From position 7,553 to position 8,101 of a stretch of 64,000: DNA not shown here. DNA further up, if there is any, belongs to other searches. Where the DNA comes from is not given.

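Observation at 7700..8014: Paralogous small proteins (LYQE-THDG-...CG.xYRF family) each paired with a CRP-type site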

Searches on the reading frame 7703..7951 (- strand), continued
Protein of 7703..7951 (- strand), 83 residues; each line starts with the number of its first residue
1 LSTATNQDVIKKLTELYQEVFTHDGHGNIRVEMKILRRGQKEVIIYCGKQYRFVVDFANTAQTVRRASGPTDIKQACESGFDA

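Call 59: fold_search(model_id=the predicted structure, library=pdb)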
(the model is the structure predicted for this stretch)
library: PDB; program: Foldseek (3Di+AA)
matches with E <= 10: 636; with E <= 0.001: 0
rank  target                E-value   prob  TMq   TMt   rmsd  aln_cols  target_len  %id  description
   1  6frk_z                6.7e-02  1.00  0.54  0.58   2.8        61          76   16  Structure of a prehandover mammalian ribosomal SRP and SRP receptor targeting complex (released 2018-03-28)
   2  1e8o_B                8.6e-02  0.98  0.48  0.53   8.8        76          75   17  Core of the Alu domain of the mammalian SRP (released 2000-11-08)
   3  4ue5_B                1.0e-01  0.97  0.48  0.53   8.8        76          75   17  Structural basis for targeting and elongation arrest of Bacillus signal recognition particle (released 2015-09-09)
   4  1e8o_D                1.1e-01  0.99  0.51  0.55   3.3        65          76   18  Core of the Alu domain of the mammalian SRP (released 2000-11-08)
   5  9asm_B                1.4e-01  0.94  0.38  0.15   3.5        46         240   17  Human Drosha and DGCR8 in complex with Pri-let-7f1 (released 2024-09-04)
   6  2w9j_A                1.5e-01  0.97  0.48  0.54   4.1        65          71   18  The crystal structure of SRP14 from the Schizosaccharomyces pombe signal recognition particle (released 2009-02-03)
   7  9asq_B                2.2e-01  0.84  0.37  0.15   4.5        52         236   17  Human Drosha, DGCR8 and SRSF3 in complex with Pri-let-7f1 (released 2024-09-04)
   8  8uu4_w                2.5e-01  0.72  0.40  0.34   8.9        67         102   15  Cryo-EM structure of the Listeria innocua 70S ribosome in complex with HPF (structure I-A) (released 2024-02-28)
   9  8guo_B                2.7e-01  0.66  0.38  0.36   9.3        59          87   10  Crystal structure of the nuclease domain of EsaD in complex with EsaG from Staphylococcus aureus (released 2022-11-09)
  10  9asp_B                3.4e-01  0.85  0.40  0.15   2.6        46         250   17  Human Drosha and DGCR8 in complex with Pri-let-7a1 (released 2024-09-04)
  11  6rku_B                3.6e-01  0.30  0.30  0.10   9.0        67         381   10  E. coli DNA Gyrase - DNA binding and cleavage domain in State 1 (released 2019-11-06)
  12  9asn_B                3.9e-01  0.60  0.36  0.14   5.4        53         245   17  Human Drosha and DGCR8 in complex with Pri-miR-98 (released 2024-09-04)
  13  7xw2_A                3.9e-01  0.25  0.30  0.05  13.1        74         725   11  Cryo-EM structure of human DICER-pre-miRNA in a dicing state (released 2023-03-08)
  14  5kef_B                5.0e-01  0.23  0.24  0.16   6.4        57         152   16  Structure of hypothetical Staphylococcus protein SA0856 with zinc (released 2017-01-18)
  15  7k58_F                6.0e-01  0.35  0.30  0.24   9.7        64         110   14  Structure of outer-arm dyneins bound to microtubule with microtubule binding state 1(MTBS-1) (released 2021-09-29)
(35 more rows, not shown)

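Call 80: predict_structure(alignment_id=A5)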
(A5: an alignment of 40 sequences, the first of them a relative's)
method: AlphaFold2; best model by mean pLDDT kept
length: 139 residues; sequences in the alignment: 40
mean_pLDDT: 70.7   pTM: 0.47
mean pLDDT of the five models: 70.7, 70.5, 70.5, 69.7, 69.5
residues with pLDDT >= 90: 45; 70-90: 13; 50-70: 69; < 50: 12
segments of 3 or more residues with pLDDT < 50: 1-3, 88-90
pLDDT, mean of each block of 10 residues (from residue 1): 58 94 93 93 91 95 75 53 51 54 61 60 53 56
secondary structure, 60 per line:
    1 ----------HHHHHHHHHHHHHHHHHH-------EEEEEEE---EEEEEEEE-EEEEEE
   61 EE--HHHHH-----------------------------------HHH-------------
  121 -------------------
elements in order: H11-28 E36-42 E46-53 E55-62 H65-69

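Call 85: search_protein_families(library=pfam, proteins=[L054:2237-3193:+, L054:3232-5718:+, L058:11872-14271:+, L076:10415-12190:+, L047:10411-11145:+, L089:10358-11176:+, L089:11279-12343:+, L024:7533-8108:+, L068:10189-11112:+, L050:7963-9111:+], max_evalue=0.01)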
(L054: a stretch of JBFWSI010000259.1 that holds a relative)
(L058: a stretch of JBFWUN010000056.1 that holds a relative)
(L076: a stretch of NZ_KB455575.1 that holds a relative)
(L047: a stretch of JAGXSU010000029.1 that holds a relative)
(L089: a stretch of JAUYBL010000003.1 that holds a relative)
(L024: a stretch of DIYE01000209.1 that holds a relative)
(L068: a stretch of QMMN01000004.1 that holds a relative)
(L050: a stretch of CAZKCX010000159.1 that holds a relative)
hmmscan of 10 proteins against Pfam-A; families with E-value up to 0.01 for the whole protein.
L054:2237-3193:+ (319 aa): 0 families

L054:3232-5718:+ (829 aa): 2 families
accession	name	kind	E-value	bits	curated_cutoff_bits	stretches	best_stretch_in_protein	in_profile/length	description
PF00593.30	TonB_dep_Rec_b-barrel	-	2.1e-30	107.4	27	1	282-798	41-436/436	TonB dependent receptor-like, beta-barrel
PF07715.20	Plug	-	5.5e-21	75.5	23.9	1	71-175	4-107/107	TonB-dependent Receptor Plug Domain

L058:11872-14271:+ (800 aa): 2 families
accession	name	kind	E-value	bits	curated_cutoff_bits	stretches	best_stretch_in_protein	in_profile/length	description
PF00593.30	TonB_dep_Rec_b-barrel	-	6.9e-31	109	27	1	286-769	63-436/436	TonB dependent receptor-like, beta-barrel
PF07715.20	Plug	-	1.8e-21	77.1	23.9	1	59-159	8-107/107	TonB-dependent Receptor Plug Domain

L076:10415-12190:+ (592 aa): 9 families
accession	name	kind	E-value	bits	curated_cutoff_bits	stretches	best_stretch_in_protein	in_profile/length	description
PF13964.12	Kelch_6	-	1.1e-20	73.3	25.3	2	441-487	6-48/50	Kelch motif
PF01344.31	Kelch_1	-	1e-18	66.9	20.1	2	442-486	7-46/46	Kelch motif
PF25210.1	Kelch_FKB95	-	4.2e-18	66.4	70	2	426-513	22-104/268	FKB95, Kelch-repeats domain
PF13418.12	Kelch_4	-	2.5e-14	53.4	21.6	2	324-372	2-46/49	Galactose oxidase, central domain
PF24996.1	NANM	-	4.1e-14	52.6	45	1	281-400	8-124/350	N-acetylneuraminate epimerase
PF24681.1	Kelch_KLHDC2_KLHL20_DRC7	-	4.6e-14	52.7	50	1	314-481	41-193/221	KLHDC2/KLHL20/DRC7 Kelch-repeats domain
PF24981.1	Beta-prop_ATRN-LZTR1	-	1e-12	48.4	50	1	302-489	18-202/289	Attractin/LZTR1 beta-propeller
PF13415.12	Kelch_3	-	4.5e-12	46.3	22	1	335-385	2-46/48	Galactose oxidase, central domain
PF07646.21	Kelch_2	-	2.1e-11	43.6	21.3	1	444-486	9-48/48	Kelch motif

L047:10411-11145:+ (245 aa): 0 families

L089:10358-11176:+ (273 aa): 0 families

L089:11279-12343:+ (355 aa): 2 families
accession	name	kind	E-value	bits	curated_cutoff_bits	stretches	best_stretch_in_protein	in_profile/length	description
PF05171.18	HemS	-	1.5e-56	190.2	24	2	49-176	1-128/128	Haemin-degrading HemS.ChuX domain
PF06228.19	ChuX_HutX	-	9.6e-40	136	25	2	45-160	1-119/134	Haem utilisation ChuX/HutX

L024:7533-8108:+ (192 aa): 1 family
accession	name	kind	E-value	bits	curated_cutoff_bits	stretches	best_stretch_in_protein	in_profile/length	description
PF03167.25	UDG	-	3.2e-22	79.6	24.3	1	34-183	7-139/141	Uracil DNA glycosylase superfamily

L068:10189-11112:+ (308 aa): 6 families
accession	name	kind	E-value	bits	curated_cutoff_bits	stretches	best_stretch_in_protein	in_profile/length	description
PF00069.31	Pkinase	-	6e-47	160.7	31.7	1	40-299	1-257/263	Protein kinase domain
PF07714.23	PK_Tyr_Ser-Thr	-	1.7e-28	100.1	23.1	1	42-241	3-201/258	Protein tyrosine and serine/threonine kinase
PF03109.22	ABC1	-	0.00041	20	22.9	0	113-188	143-215/244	ABC1 atypical kinase-like domain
PF01163.29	RIO1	-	0.00044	20.4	22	1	56-174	26-141/187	RIO domain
PF17667.7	Pkinase_fungal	-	0.00059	19.1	24.1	1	149-230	294-378/387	Fungal protein kinase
PF14531.12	Kinase-like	-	0.0034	17.1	25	1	125-243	132-249/289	Kinase-like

L050:7963-9111:+ (383 aa): 3 families
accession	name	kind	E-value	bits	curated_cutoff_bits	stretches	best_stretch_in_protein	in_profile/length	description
PF24517.2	CBM96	-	4.8e-16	59.5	26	1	43-140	4-93/164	Carbohydrate-binding module family 96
PF06848.17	Disaggr_repeat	-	1.5e-10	41.5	33.9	1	80-219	25-158/179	Disaggregatase related repeat domain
PF18998.6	Flg_new_2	-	1.6e-06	28.4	23.6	1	257-340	2-70/73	Divergent InlB B-repeat domain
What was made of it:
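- HemS/ChuX (call 85).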

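Call 93: fold_search(model_id=the predicted structure, library=viral)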
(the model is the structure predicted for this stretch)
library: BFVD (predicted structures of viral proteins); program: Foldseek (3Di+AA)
matches with E <= 10: 1448; with E <= 0.001: 0
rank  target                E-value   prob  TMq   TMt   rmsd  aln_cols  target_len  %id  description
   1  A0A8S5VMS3            4.0e-02  0.87  0.33  0.34  15.1        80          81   12  Uncharacterized protein [Ackermannviridae sp.]
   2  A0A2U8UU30            4.6e-02  0.87  0.37  0.20  16.9        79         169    8  Uncharacterized protein [Microbacterium phage Hendrix]
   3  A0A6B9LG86            6.6e-02  0.89  0.33  0.29   5.9        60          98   12  Uncharacterized protein [Flavobacterium phage vB_FspS_tooticki6-1]
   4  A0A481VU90            6.6e-02  0.77  0.30  0.20  13.2        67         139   21  (no name in the UniProt tables at hand)
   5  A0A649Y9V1            7.1e-02  0.63  0.36  0.08  19.2       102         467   11  Polyprotein (Fragment) [Vespa velutina associated nora-like virus]
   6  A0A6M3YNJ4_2          8.0e-02  0.66  0.37  0.04  20.1       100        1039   11  RdRp catalytic domain-containing protein [Riboviria sp.]
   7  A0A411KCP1            8.5e-02  0.96  0.41  0.53  12.5        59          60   10  (no name in the UniProt tables at hand)
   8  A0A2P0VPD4            9.1e-02  0.97  0.44  0.44   3.0        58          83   16  Uncharacterized protein [Tetraselmis virus 1]
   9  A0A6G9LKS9            9.1e-02  0.84  0.41  0.34   9.9        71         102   20  Uncharacterized protein [Enterococcus phage nattely]
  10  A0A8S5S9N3            9.7e-02  0.96  0.38  0.50  13.8        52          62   17  Putative peptidyl-prolyl cis-trans isomerase [Phage sp. ctGns7]
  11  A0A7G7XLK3            9.7e-02  0.92  0.36  0.34  16.9        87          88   11  Uncharacterized protein [Aeromonas phage D6]
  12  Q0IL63                9.7e-02  0.60  0.30  0.37   6.5        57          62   16  ORF56 [Leucania separata nucleopolyhedrovirus]
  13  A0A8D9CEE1            1.2e-01  0.82  0.37  0.25   8.4        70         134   16  Uncharacterized protein [uncultured marine phage]
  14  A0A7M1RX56            1.3e-01  0.33  0.26  0.22  14.9       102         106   10  Uncharacterized protein [uncultured phage cr107_1]
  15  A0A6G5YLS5            1.3e-01  0.30  0.26  0.15  16.9        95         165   19  (no name in the UniProt tables at hand)
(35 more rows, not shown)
